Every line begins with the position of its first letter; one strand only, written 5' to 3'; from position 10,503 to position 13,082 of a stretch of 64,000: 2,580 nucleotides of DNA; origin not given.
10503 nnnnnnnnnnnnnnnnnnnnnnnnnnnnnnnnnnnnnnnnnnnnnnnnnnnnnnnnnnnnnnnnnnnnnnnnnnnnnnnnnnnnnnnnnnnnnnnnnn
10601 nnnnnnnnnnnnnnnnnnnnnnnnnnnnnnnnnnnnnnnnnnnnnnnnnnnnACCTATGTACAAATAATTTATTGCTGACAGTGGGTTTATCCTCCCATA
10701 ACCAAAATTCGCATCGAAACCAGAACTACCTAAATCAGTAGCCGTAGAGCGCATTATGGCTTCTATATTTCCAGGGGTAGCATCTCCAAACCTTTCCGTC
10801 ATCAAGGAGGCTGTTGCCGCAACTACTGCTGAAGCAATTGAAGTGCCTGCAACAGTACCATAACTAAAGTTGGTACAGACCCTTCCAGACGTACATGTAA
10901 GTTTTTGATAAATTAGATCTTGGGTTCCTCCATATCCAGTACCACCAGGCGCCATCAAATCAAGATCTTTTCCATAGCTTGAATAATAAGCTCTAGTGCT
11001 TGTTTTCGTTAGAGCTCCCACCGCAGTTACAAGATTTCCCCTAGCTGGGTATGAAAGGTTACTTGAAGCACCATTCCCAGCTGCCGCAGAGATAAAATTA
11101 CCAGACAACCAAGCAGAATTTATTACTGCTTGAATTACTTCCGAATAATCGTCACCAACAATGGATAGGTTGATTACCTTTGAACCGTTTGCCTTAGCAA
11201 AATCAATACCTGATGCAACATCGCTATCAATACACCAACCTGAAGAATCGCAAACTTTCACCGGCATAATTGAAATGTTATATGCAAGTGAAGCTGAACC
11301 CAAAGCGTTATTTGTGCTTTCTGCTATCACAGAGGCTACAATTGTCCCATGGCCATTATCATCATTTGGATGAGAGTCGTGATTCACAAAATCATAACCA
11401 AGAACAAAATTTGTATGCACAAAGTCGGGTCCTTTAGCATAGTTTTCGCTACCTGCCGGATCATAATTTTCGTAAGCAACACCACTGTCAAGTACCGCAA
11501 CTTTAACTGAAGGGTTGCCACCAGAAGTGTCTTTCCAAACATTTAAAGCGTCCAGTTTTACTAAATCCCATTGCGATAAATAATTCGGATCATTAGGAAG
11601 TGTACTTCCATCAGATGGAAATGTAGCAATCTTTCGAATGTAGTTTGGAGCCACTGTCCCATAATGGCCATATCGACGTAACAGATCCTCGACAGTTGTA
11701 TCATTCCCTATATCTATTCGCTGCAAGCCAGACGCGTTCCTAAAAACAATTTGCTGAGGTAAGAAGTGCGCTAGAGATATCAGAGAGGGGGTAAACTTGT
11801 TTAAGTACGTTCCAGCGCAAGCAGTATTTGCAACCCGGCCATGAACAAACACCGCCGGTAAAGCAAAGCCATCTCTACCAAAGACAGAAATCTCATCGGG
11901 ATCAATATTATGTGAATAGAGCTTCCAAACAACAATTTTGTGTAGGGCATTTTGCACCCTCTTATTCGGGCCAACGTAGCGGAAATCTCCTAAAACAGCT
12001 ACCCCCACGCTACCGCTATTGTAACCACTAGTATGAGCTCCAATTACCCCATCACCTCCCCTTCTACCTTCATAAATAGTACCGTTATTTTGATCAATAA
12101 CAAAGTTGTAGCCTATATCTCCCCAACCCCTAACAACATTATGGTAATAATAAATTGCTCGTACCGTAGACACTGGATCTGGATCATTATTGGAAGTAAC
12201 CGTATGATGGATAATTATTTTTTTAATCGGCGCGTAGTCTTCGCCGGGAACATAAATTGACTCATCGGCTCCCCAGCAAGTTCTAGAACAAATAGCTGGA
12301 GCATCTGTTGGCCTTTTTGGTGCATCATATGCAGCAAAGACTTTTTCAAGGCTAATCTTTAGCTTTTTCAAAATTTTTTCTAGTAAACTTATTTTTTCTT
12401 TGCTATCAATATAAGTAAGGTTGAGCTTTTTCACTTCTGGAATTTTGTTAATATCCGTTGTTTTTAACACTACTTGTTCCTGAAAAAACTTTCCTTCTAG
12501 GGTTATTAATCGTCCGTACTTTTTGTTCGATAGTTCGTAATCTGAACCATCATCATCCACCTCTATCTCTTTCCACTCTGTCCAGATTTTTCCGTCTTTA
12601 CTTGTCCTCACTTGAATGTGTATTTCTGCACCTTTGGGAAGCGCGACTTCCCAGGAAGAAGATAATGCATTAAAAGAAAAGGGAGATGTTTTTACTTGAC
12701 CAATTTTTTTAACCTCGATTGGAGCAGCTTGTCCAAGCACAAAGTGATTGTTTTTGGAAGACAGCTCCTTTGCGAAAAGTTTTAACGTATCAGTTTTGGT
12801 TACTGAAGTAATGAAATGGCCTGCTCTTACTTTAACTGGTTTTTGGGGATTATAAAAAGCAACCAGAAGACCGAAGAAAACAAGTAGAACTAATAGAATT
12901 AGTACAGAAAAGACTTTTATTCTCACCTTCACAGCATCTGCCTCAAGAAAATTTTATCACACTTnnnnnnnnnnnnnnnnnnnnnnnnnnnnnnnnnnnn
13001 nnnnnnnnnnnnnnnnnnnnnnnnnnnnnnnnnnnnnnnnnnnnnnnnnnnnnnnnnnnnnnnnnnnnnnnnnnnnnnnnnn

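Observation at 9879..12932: Giant secreted PGRP-type amidase and S8 protease fusion with a seven-repeat C-terminal domain that is recently duplicated at the DNA level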

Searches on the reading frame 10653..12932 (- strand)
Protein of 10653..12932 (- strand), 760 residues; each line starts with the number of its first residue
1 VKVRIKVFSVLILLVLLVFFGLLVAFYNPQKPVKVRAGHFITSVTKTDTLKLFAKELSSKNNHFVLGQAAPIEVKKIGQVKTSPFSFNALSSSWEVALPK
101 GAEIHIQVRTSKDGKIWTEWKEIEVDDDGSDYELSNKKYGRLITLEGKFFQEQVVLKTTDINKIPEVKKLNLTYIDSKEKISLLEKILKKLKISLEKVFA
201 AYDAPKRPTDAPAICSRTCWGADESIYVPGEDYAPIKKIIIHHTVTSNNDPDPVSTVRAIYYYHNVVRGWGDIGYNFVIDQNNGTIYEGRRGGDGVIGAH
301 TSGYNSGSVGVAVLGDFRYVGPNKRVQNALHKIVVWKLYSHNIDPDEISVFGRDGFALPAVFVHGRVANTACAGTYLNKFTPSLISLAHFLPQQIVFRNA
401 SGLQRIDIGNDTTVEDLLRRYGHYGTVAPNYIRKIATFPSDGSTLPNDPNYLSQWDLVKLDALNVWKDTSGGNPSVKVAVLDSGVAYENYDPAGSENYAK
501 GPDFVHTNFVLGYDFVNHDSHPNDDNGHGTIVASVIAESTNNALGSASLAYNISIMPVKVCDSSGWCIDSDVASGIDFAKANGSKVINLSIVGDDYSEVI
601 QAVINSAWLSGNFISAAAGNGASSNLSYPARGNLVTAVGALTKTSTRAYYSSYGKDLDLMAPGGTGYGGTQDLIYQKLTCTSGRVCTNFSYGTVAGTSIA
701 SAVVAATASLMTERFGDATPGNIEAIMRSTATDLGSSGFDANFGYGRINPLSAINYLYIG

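Call 20: find_homologous_proteins(query=window:10653-12932:-)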
Query window:10653-12932:- (760 aa): 1509 proteins with E <= 0.001 among 8000 candidates; the best 120 are listed.
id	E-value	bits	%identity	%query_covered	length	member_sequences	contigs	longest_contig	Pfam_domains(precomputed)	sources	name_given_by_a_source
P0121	0.0e+0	1732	100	100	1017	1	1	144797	PF01510.31,PF00082.28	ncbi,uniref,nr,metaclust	ncbi:MAG: hypothetical protein A2172_02945 [Candidatus Woykebacteria bacterium RBG_13_40_15]|uniref:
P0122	0.0e+0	1135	66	99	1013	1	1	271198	PF01510.31,PF00082.28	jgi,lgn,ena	-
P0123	0.0e+0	1038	59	98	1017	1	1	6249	PF01510.31,PF00082.28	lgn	-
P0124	0.0e+0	1031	58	99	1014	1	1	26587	PF01510.31,PF00082.28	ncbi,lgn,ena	-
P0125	0.0e+0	1027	61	96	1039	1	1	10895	PF14783.13,PF01510.31,PF00082.28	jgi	-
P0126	4.6e-298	1009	58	97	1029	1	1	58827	PF01510.31,PF00082.28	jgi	jgi:serine protease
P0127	2.9e-295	999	58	95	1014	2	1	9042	PF01510.31,PF00082.28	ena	-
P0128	4.3e-295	999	58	96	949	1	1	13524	PF01510.31,PF00395.26,PF00082.28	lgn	-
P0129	1.8e-283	960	56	98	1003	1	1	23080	PF01510.31,PF00082.28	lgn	-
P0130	3.7e-281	953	57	99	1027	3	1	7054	PF01510.31,PF00082.28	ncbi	-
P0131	3.2e-250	851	51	99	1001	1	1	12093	PF01510.31,PF00082.28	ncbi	-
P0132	3.0e-213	728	62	68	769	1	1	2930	PF01510.31,PF00082.28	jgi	jgi:serine protease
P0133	2.1e-196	673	63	63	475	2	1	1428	PF01510.31,PF00082.28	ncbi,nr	ncbi:S8 family serine peptidase, partial [Candidatus Pacearchaeota archaeon]|nr:S8 family serine pep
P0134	4.3e-182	625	62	57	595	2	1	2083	PF13517.13,PF01510.31,PF27503.1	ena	-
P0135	4.7e-178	612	60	58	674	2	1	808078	PF01839.30,PF01510.31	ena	-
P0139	1.2e-162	561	41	98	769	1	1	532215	PF01510.31,PF00082.28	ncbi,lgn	ncbi:MAG: S8 family serine peptidase [Candidatus Woykebacteria bacterium]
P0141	3.2e-143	497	41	90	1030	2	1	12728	PF01510.31,PF27503.1,PF00082.28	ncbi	-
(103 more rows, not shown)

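Call 24: search_protein_families(library=pfam, proteins=[P0141, P0134, P0122, P0139], max_evalue=0.01)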
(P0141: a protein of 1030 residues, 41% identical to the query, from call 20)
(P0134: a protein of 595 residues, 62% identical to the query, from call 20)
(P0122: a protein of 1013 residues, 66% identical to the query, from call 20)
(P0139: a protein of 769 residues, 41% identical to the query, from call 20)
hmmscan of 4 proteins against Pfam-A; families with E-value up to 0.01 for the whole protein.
P0141 (1030 aa): 3 families
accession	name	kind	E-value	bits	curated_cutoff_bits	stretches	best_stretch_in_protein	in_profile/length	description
PF00082.27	Peptidase_S8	-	1.2e-50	172.9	21.8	1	509-773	3-276/288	Subtilase family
PF01510.30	Amidase_2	-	2e-11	44.8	26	1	254-389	4-131/131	N-acetylmuramoyl-L-alanine amidase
PF22148.1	Fervidolysin_NPro-like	-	0.00012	22.9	21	1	398-471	9-81/81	Fervidolysin N-terminal prodomain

P0134 (595 aa): 3 families
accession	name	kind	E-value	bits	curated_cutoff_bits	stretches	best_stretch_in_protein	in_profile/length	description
PF01510.30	Amidase_2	-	3e-13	50.7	26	1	235-374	2-128/131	N-acetylmuramoyl-L-alanine amidase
PF13517.12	FG-GAP_3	-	2.5e-07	31.6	26.9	2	484-533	1-59/61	FG-GAP-like repeat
PF01839.29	FG-GAP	-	2.6e-05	24.5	22.1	0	481-495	6-20/37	FG-GAP repeat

P0122 (1013 aa): 2 families
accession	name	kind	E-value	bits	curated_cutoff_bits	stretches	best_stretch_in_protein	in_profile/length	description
PF00082.27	Peptidase_S8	-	5.6e-44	151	21.8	1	480-751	2-288/288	Subtilase family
PF01510.30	Amidase_2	-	2.7e-12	47.6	26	1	240-370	3-119/131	N-acetylmuramoyl-L-alanine amidase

P0139 (769 aa): 2 families
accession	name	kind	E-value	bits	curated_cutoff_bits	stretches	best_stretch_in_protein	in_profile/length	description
PF00082.27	Peptidase_S8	-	5.3e-47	160.9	21.8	1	483-760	2-288/288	Subtilase family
PF01510.30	Amidase_2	-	2.2e-10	41.4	26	1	239-381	2-130/131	N-acetylmuramoyl-L-alanine amidase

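Call 39: find_encoding_contigs(protein=P0129, flank=6000, max_places=2)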
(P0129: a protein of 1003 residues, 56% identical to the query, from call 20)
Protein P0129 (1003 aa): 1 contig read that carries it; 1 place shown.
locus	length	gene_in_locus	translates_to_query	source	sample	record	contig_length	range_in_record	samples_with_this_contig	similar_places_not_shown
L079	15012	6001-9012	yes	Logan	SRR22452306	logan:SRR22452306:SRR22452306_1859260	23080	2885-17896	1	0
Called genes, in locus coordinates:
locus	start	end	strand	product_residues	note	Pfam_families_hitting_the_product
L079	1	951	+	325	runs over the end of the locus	PF01933:CofD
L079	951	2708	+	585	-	PF13230:GATase_4 (weak), PF13522:GATase_6, PF13537:GATase_7, PF01380:SIS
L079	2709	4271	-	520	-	PF00884:Sulfatase (weak)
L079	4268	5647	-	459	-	-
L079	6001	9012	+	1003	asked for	PF01510:Amidase_2, PF00082:Peptidase_S8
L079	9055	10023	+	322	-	PF01370:Epimerase, PF04321:RmlD_sub_bind, PF05368:NmrA (weak), PF16363:GDP_Man_Dehyd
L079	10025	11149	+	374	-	PF02350:Epimerase_2, PF04464:Glyphos_transf (faint)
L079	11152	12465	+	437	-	PF01943:Polysacc_synt, PF13440:Polysacc_synt_3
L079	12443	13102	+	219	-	PF13489:Methyltransf_23, PF07021:MetW, PF13847:Methyltransf_31, PF08241:Methyltransf_11, PF08242:Methyltransf_12 (weak), PF13649:Methyltransf_25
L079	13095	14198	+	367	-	PF13439:Glyco_transf_4, PF00534:Glycos_transf_1, PF13692:Glyco_trans_1_4, PF13524:Glyco_trans_1_2 (faint)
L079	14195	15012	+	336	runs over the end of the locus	PF13439:Glyco_transf_4, PF13579:Glyco_trans_4_4, PF00534:Glycos_transf_1, PF13692:Glyco_trans_1_4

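Call 44: predict_structure(alignment_id=A2)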
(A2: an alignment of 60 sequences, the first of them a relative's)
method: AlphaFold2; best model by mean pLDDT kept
length: 1017 residues; sequences in the alignment: 60
mean_pLDDT: 87.5   pTM: 0.56
mean pLDDT of the five models: 87.5, 86.0, 85.7, 82.4, 80.5
residues with pLDDT >= 90: 642; 70-90: 262; 50-70: 77; < 50: 36
segments of 3 or more residues with pLDDT < 50: 433-443, 488-493, 543-545, 776-783, 999-1002
pLDDT, mean of each block of 10 residues (from residue 1): 88 95 92 96 96 90 54 95 98 96 96 97 84 77 96 96 95 97 92 83 79 95 95 95 90 97 94 95 96 87 90 96 97 95 87 92 91 92 92 82 79 92 81 40 49 66 82 93 68 56 78 91 80 85 64 93 91 97 97 93 93 96 95 95 93 96 84 73 68 89 96 87 88 93 96 83 83 58 61 94 94 92 81 95 96 96 90 86 95 96 95 91 95 93 95 86 93 90 90 70 65 91
secondary structure, 60 per line:
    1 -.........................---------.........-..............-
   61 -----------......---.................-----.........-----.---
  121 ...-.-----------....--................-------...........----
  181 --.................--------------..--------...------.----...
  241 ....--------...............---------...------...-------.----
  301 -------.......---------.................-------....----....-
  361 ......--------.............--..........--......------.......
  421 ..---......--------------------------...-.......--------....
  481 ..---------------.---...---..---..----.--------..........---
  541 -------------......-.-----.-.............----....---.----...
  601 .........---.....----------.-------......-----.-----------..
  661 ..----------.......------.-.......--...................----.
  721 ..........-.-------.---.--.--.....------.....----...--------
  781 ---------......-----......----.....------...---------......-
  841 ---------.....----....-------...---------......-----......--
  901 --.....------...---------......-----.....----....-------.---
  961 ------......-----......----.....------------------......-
elements in order (helices of 4 or more, strands of 3 or more residues): H2-26 E36-44 H46-59 E72-77 E81-97 E103-111 E121-123 E137-140 E143-158 E166-176 H183-199 E238-244 H253-267 E277-279 E286-288 E308-314 H324-340 E348-351 E356-359 E361-363 H375-387 E390-399 E402-407 H414-422 E426-431 H462-468 E477-482 H528-537 E554-559 H569-581 E586-589 H598-609 E613-617 E636-641 E659-662 E673-679 E688-694 H697-715 H720-730 H750-754 E761-765 E770-772 E790-795 E801-806 E811-815 E834-839 E850-854 E859-862 E882-887 E893-898 E903-907 E926-931 E937-941 E946-949 E967-972 E978-983 E988-992 E1011-1016

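Call 69: find_encoding_contigs(protein=P0122, flank=7000, max_places=1)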
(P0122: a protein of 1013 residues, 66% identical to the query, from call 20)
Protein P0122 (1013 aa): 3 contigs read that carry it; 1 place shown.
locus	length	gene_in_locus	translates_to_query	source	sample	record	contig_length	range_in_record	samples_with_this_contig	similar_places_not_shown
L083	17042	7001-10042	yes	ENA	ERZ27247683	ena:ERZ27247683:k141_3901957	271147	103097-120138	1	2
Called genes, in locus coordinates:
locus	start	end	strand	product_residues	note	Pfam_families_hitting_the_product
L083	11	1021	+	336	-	PF01933:CofD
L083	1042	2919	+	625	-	PF13522:GATase_6, PF13537:GATase_7, PF01380:SIS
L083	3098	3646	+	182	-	PF00293:NUDIX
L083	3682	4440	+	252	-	PF00483:NTP_transferase, PF12804:NTP_transf_3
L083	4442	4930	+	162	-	PF00908:dTDP_sugar_isom, PF14667:Polysacc_synt_C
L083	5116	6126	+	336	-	PF01073:3Beta_HSD, PF01370:Epimerase, PF02719:Polysacc_synt_2, PF04321:RmlD_sub_bind, PF07993:NAD_binding_4, PF16363:GDP_Man_Dehyd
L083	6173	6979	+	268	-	PF01073:3Beta_HSD, PF01370:Epimerase, PF02719:Polysacc_synt_2, PF04321:RmlD_sub_bind, PF07993:NAD_binding_4, PF16363:GDP_Man_Dehyd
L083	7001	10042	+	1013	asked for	PF01510:Amidase_2, PF00082:Peptidase_S8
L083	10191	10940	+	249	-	PF01061:ABC2_membrane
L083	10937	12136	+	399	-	PF03215:Rad17 (weak), PF00005:ABC_tran, PF13304:AAA_21 (faint), PF14524:Wzt_C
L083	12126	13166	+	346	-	PF13489:Methyltransf_23 (weak), PF08241:Methyltransf_11, PF13649:Methyltransf_25 (weak)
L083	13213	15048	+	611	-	PF00535:Glycos_transf_2, PF10111:Glyco_tranf_2_2 (weak), PF00535:Glycos_transf_2, PF10111:Glyco_tranf_2_2 (weak), PF13641:Glyco_tranf_2_3 (weak)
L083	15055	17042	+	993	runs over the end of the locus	PF13641:Glyco_tranf_2_3, PF00535:Glycos_transf_2, PF10111:Glyco_tranf_2_2 (weak), PF13632:Glyco_trans_2_3 (weak), PF00535:Glycos_transf_2, PF13641:Glyco_tranf_2_3 (weak), PF00534:Glycos_transf_1, PF13692:Glyco_trans_1_4, +1 more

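Call 70: find_encoding_contigs(protein=P0128, flank=7000, max_places=1)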
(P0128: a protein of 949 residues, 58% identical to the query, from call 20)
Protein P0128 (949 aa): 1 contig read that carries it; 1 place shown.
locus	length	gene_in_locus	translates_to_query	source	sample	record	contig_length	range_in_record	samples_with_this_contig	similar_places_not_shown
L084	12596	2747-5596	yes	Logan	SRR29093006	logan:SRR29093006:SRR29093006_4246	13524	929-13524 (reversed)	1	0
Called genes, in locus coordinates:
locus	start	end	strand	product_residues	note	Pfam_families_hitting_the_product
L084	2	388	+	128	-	?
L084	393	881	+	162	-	PF00908:dTDP_sugar_isom, PF14667:Polysacc_synt_C (weak)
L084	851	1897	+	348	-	PF01073:3Beta_HSD, PF01370:Epimerase, PF02719:Polysacc_synt_2, PF04321:RmlD_sub_bind, PF07993:NAD_binding_4, PF16363:GDP_Man_Dehyd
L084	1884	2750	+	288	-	PF01370:Epimerase, PF04321:RmlD_sub_bind, PF01073:3Beta_HSD, PF02719:Polysacc_synt_2, PF16363:GDP_Man_Dehyd, PF07993:NAD_binding_4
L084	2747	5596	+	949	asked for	PF01510:Amidase_2, PF00082:Peptidase_S8, PF00395:SLH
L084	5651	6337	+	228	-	PF02348:CTP_transf_3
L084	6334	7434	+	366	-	PF03102:NeuB, PF08666:SAF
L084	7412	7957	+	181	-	PF00702:Hydrolase (faint), PF08282:Hydrolase_3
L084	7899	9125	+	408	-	PF04230:PS_pyruv_trans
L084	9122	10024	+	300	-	PF13489:Methyltransf_23, PF13847:Methyltransf_31, PF08241:Methyltransf_11, PF08242:Methyltransf_12 (weak), PF13649:Methyltransf_25 (weak)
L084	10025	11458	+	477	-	PF01943:Polysacc_synt, PF13440:Polysacc_synt_3, PF01554:MatE, PF03023:MurJ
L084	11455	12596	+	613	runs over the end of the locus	-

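Call 71: find_encoding_contigs(protein=P0139, flank=7000, max_places=1)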
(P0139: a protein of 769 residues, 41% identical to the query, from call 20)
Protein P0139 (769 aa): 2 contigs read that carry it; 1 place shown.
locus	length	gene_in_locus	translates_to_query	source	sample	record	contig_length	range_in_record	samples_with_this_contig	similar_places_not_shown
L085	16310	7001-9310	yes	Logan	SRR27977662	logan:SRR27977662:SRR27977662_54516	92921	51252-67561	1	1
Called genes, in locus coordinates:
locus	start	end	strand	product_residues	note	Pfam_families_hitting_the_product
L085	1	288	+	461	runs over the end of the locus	PF04932:Wzy_C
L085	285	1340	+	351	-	PF13439:Glyco_transf_4, PF13477:Glyco_trans_4_2, PF13579:Glyco_trans_4_4, PF20706:GT4-conflict, PF00534:Glycos_transf_1, PF13692:Glyco_trans_1_4, PF13524:Glyco_trans_1_2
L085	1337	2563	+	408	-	PF13439:Glyco_transf_4, PF13579:Glyco_trans_4_4, PF00534:Glycos_transf_1, PF13692:Glyco_trans_1_4, PF13524:Glyco_trans_1_2 (weak), PF26337:Gtf3_C (weak)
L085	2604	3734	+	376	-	PF13439:Glyco_transf_4, PF20706:GT4-conflict, PF00534:Glycos_transf_1, PF13692:Glyco_trans_1_4, PF13524:Glyco_trans_1_2 (faint)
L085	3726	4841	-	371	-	PF04464:Glyphos_transf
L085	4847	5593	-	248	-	PF01128:IspD (weak), PF12804:NTP_transf_3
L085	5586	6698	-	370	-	PF10087:DUF2325 (faint), PF13477:Glyco_trans_4_2 (faint), PF13439:Glyco_transf_4, PF13579:Glyco_trans_4_4 (weak), PF20706:GT4-conflict (weak), PF00534:Glycos_transf_1, PF13692:Glyco_trans_1_4, PF13524:Glyco_trans_1_2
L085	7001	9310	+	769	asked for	PF01510:Amidase_2, PF00082:Peptidase_S8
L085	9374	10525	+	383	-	PF13439:Glyco_transf_4, PF00534:Glycos_transf_1, PF13692:Glyco_trans_1_4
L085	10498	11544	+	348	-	PF00483:NTP_transferase, PF12804:NTP_transf_3 (weak), PF22640:ManC_GMP_beta-helix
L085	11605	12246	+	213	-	PF02397:Bac_transf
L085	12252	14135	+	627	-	PF13196:DUF4012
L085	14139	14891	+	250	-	PF11967:RecO_N, PF02565:RecO_C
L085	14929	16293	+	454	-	PF00587:tRNA-synt_2b, PF03129:HGTP_anticodon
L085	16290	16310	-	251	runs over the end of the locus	PF00285:Citrate_synt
